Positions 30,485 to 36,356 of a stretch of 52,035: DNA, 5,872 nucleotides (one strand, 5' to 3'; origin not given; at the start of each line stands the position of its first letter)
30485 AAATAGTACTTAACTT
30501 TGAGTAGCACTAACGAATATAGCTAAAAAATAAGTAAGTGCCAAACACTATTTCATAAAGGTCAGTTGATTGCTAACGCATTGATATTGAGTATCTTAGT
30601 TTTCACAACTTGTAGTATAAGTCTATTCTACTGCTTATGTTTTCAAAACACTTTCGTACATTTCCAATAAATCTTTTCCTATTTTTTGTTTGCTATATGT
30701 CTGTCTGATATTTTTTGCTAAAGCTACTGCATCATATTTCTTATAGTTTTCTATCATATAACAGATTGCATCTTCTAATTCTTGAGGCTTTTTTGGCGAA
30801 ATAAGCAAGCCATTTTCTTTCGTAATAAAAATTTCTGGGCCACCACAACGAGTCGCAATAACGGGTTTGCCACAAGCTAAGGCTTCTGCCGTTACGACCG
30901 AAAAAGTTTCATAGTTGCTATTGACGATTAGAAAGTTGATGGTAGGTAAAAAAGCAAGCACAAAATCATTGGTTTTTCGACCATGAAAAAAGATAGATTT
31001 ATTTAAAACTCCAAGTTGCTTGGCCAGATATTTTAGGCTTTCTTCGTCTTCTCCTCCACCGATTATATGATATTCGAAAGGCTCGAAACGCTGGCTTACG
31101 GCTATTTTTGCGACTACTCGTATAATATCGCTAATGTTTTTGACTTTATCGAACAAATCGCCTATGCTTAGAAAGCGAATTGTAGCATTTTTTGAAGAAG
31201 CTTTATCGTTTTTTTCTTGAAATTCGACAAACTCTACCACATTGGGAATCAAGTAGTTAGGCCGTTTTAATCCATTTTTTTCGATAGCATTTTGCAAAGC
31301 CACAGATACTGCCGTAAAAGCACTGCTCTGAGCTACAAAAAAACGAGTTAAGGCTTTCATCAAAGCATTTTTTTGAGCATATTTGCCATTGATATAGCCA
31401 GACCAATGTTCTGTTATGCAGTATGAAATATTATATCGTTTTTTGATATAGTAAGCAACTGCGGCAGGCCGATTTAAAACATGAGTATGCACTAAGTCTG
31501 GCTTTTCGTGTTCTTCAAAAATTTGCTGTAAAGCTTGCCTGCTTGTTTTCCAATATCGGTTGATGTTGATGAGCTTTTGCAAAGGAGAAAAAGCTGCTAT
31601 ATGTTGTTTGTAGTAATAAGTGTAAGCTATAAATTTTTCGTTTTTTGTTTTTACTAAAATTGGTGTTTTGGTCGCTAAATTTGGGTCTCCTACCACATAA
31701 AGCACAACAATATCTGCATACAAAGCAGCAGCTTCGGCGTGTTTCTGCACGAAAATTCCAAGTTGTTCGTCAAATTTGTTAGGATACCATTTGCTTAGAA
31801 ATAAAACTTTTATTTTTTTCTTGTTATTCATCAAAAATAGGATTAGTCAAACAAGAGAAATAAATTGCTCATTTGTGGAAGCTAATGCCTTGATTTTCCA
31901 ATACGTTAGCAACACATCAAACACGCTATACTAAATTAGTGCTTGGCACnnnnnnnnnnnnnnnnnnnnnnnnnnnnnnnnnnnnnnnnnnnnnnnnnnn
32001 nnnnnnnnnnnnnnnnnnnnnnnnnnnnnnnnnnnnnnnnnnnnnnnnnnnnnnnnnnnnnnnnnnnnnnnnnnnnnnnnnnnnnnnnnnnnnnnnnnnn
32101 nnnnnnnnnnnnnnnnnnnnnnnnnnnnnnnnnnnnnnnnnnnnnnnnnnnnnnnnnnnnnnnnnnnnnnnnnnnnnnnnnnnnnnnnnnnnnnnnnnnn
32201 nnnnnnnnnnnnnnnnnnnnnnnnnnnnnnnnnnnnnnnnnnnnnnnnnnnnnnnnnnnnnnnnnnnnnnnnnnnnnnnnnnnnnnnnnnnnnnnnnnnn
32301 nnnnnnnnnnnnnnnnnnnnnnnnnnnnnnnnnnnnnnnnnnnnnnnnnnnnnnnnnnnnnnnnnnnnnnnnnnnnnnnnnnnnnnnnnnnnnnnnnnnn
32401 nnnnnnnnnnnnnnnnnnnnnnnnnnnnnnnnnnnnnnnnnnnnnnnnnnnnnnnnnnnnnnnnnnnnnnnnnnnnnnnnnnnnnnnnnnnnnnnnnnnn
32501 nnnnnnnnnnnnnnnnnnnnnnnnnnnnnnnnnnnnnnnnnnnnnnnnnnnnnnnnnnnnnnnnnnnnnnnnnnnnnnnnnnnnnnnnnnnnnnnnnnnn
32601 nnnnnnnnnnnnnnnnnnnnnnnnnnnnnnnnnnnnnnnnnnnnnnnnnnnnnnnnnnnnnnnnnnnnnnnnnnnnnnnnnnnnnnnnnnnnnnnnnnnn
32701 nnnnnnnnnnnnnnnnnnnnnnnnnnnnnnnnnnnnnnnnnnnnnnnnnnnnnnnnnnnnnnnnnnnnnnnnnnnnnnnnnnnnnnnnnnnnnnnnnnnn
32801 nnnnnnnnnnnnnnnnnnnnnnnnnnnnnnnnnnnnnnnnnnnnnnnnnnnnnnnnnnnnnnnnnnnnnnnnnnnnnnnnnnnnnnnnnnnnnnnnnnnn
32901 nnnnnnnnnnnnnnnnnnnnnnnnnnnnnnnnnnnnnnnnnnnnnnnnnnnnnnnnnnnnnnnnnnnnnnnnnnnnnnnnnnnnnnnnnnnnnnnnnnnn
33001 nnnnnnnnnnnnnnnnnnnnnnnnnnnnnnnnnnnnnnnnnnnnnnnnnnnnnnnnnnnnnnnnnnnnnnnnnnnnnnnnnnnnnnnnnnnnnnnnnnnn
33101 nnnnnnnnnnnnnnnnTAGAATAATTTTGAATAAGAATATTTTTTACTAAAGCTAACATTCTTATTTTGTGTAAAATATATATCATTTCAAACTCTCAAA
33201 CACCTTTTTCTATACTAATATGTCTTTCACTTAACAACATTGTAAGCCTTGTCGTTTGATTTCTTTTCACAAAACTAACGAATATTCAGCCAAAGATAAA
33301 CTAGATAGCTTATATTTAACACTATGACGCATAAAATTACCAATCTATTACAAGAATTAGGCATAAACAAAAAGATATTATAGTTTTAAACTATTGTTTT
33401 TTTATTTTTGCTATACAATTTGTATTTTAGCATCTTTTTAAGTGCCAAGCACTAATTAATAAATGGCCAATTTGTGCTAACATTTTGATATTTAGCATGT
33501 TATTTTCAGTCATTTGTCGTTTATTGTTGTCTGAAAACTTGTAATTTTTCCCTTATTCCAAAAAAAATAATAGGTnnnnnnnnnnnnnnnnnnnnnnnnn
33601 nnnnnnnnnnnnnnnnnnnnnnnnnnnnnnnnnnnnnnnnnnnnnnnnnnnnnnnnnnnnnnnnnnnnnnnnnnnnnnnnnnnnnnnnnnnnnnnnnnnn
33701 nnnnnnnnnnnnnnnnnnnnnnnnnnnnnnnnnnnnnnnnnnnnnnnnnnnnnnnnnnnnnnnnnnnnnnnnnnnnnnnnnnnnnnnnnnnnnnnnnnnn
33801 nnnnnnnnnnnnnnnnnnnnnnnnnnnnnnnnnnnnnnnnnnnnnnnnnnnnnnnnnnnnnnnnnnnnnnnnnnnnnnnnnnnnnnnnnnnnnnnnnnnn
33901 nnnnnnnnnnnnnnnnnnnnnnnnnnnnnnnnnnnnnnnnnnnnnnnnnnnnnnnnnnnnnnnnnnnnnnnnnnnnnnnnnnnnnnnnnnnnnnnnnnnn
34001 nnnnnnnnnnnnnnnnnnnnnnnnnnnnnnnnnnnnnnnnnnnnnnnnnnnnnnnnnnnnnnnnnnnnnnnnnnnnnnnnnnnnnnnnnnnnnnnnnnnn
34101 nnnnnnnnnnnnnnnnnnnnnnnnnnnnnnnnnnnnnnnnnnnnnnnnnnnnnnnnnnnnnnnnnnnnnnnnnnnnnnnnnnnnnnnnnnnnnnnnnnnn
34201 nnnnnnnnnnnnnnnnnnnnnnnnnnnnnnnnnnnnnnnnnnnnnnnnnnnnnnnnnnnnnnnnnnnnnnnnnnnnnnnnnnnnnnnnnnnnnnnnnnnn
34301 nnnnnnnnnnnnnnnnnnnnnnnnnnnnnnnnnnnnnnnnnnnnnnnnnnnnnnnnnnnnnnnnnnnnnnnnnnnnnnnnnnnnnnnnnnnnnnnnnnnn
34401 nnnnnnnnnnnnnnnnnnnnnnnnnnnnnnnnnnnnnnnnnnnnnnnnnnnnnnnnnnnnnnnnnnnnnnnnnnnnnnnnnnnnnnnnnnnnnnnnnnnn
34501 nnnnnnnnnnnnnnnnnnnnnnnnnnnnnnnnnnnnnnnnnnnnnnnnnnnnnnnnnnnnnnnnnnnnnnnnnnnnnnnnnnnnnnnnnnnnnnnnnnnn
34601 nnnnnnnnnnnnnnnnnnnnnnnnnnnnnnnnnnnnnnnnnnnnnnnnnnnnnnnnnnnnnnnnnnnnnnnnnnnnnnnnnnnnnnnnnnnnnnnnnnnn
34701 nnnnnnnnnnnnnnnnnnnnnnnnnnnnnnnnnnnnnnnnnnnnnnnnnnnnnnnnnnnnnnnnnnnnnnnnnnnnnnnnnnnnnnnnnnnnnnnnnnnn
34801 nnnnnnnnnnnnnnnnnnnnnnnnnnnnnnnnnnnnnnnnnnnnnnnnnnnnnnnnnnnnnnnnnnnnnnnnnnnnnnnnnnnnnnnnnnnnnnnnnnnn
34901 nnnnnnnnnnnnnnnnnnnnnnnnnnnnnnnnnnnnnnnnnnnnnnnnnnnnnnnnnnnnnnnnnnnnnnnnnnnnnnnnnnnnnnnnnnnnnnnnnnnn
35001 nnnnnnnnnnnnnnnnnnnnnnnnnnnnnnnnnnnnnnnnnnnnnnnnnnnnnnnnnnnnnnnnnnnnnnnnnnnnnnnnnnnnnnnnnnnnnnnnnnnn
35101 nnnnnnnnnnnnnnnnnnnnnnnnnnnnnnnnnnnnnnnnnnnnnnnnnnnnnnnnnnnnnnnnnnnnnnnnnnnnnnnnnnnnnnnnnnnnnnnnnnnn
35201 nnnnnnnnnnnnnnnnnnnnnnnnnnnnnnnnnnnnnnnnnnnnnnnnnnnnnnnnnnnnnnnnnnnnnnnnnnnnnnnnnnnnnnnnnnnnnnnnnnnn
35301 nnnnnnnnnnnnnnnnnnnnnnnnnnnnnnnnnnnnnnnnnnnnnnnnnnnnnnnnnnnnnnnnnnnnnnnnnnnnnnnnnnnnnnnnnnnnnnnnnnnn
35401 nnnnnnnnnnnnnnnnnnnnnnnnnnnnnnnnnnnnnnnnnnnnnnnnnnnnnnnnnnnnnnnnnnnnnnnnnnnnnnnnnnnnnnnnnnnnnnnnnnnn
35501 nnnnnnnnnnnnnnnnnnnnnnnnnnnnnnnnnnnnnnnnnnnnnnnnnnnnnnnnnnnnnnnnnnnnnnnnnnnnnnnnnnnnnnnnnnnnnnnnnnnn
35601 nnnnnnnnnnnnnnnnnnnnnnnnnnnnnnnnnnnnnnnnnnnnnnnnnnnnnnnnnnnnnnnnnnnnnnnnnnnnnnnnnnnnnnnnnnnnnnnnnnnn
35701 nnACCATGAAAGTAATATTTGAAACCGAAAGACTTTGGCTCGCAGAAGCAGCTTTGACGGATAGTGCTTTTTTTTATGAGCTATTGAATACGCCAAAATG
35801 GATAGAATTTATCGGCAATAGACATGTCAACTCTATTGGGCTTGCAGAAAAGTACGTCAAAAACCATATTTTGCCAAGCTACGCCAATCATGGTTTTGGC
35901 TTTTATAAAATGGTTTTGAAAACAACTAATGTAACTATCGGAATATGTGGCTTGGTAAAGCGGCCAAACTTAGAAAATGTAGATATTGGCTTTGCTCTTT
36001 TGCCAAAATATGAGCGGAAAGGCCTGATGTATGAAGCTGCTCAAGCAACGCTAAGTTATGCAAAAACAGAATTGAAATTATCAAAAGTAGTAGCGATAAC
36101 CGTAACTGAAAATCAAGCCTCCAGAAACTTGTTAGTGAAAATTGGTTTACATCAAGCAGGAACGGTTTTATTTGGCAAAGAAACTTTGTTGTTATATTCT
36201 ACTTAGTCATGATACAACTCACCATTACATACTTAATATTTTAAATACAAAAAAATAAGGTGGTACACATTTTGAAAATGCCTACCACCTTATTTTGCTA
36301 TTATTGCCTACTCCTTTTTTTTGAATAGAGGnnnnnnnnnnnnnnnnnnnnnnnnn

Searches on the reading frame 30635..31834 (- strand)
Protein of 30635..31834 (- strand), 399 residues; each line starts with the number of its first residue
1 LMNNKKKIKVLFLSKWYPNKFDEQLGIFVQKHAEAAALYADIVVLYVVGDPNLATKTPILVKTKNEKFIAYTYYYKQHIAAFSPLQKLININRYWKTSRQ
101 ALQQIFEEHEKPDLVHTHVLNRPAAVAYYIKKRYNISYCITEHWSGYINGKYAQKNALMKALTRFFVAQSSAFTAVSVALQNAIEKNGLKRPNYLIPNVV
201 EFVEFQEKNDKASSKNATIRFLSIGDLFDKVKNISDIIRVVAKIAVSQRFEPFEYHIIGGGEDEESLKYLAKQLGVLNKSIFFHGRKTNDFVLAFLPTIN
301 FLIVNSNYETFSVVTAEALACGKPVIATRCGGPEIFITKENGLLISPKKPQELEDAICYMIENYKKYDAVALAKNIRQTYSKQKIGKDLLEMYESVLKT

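Call 9: search_protein_families(library=pfam, proteins=[window:30635-31834:-])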
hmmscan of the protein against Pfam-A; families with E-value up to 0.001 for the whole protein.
window:30635-31834:- (399 aa): 6 families
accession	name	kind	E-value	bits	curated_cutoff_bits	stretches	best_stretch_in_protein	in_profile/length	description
PF00534.26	Glycos_transf_1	-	6.2e-28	97.9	26.4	1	208-369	5-164/172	Glycosyl transferases group 1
PF13692.12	Glyco_trans_1_4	-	2.6e-25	89.8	27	1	220-363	3-142/142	Glycosyl transferases group 1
PF13439.12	Glyco_transf_4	-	5.9e-12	46.4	28.5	1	84-200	47-166/170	Glycosyltransferase Family 4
PF13579.12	Glyco_trans_4_4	-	1.5e-07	32.3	29.7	1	100-197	61-156/158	Glycosyl transferase 4-like domain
PF20706.3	GT4-conflict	-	0.00025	20.6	26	1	180-377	157-352/385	Family 4 Glycosyltransferase in conflict systems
PF13524.12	Glyco_trans_1_2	-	0.00047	20.6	25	0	299-378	51-127/144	Glycosyl transferase-like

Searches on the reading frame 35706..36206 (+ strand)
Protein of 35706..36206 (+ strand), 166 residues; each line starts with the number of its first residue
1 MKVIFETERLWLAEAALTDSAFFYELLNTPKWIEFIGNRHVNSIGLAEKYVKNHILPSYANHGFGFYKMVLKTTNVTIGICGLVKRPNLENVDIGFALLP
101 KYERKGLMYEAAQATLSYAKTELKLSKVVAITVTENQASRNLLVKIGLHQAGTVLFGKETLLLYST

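Call 9: search_protein_families(library=pfam, proteins=[window:35706-36206:+])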
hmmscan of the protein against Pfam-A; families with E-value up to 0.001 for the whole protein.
window:35706-36206:+ (166 aa): 2 families
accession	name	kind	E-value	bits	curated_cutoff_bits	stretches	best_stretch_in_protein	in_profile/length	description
PF13302.13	Acetyltransf_3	-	2.5e-24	87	25.4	1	9-148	1-137/138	Acetyltransferase (GNAT) domain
PF00583.31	Acetyltransf_1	-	7.5e-07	29.9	20.7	1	69-147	37-115/116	Acetyltransferase (GNAT) family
